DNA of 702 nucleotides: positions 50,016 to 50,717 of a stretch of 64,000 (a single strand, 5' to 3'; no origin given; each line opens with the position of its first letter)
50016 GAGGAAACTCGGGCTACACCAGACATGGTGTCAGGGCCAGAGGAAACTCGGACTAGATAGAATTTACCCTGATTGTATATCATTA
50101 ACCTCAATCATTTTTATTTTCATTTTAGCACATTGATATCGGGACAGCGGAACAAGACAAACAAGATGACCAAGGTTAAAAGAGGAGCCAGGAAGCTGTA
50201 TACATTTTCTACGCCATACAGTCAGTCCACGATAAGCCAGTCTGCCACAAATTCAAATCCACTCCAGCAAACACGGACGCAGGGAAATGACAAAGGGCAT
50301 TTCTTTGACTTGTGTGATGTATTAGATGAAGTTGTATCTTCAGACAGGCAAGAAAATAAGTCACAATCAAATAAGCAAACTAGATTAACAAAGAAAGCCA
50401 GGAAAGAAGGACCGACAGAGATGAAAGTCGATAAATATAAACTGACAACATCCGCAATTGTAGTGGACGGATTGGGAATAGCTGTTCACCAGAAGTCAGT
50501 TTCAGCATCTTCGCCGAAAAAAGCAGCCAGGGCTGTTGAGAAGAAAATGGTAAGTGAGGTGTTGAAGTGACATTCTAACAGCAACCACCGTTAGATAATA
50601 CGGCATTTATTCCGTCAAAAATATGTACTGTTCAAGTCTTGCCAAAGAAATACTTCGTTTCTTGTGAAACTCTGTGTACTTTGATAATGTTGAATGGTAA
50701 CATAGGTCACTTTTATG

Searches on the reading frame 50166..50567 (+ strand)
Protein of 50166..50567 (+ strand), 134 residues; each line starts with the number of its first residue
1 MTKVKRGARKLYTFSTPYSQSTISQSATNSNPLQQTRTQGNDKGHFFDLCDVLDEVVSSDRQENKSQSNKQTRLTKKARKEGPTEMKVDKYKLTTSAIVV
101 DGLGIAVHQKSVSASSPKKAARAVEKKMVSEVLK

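Call 28: find_homologous_proteins(query=window:50166-50567:+)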
Query seq(134 aa) (134 aa): 4 proteins with E <= 0.001 among 25 candidates.
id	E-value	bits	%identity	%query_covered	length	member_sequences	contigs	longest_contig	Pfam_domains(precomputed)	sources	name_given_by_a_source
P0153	6.7e-75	266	99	96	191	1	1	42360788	-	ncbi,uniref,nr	ncbi:uncharacterized protein LOC117339511 [Pecten maximus]|uniref:uncharacterized protein LOC1173395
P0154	9.5e-27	111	50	97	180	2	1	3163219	-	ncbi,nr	ncbi:uncharacterized protein LOC110466457 isoform X2 [Mizuhopecten yessoensis]|nr:uncharacterized pr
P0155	6.1e-26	109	53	93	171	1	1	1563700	-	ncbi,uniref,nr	ncbi:uncharacterized protein LOC132556192 [Ylistrum balloti]|uniref:uncharacterized protein LOC13255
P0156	2.6e-20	91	47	96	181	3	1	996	-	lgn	-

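Call 30: find_encoding_contigs(protein=P0156, flank=10000, max_places=10)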
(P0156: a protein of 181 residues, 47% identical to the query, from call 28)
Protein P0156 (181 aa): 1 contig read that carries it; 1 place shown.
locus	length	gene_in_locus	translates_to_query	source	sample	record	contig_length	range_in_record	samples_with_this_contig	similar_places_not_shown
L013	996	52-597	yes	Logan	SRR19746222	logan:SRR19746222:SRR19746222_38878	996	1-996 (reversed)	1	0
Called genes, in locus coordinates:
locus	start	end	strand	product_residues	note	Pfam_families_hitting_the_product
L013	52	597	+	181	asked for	-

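Call 31: find_encoding_contigs(protein=P0153, flank=10000, max_places=10)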
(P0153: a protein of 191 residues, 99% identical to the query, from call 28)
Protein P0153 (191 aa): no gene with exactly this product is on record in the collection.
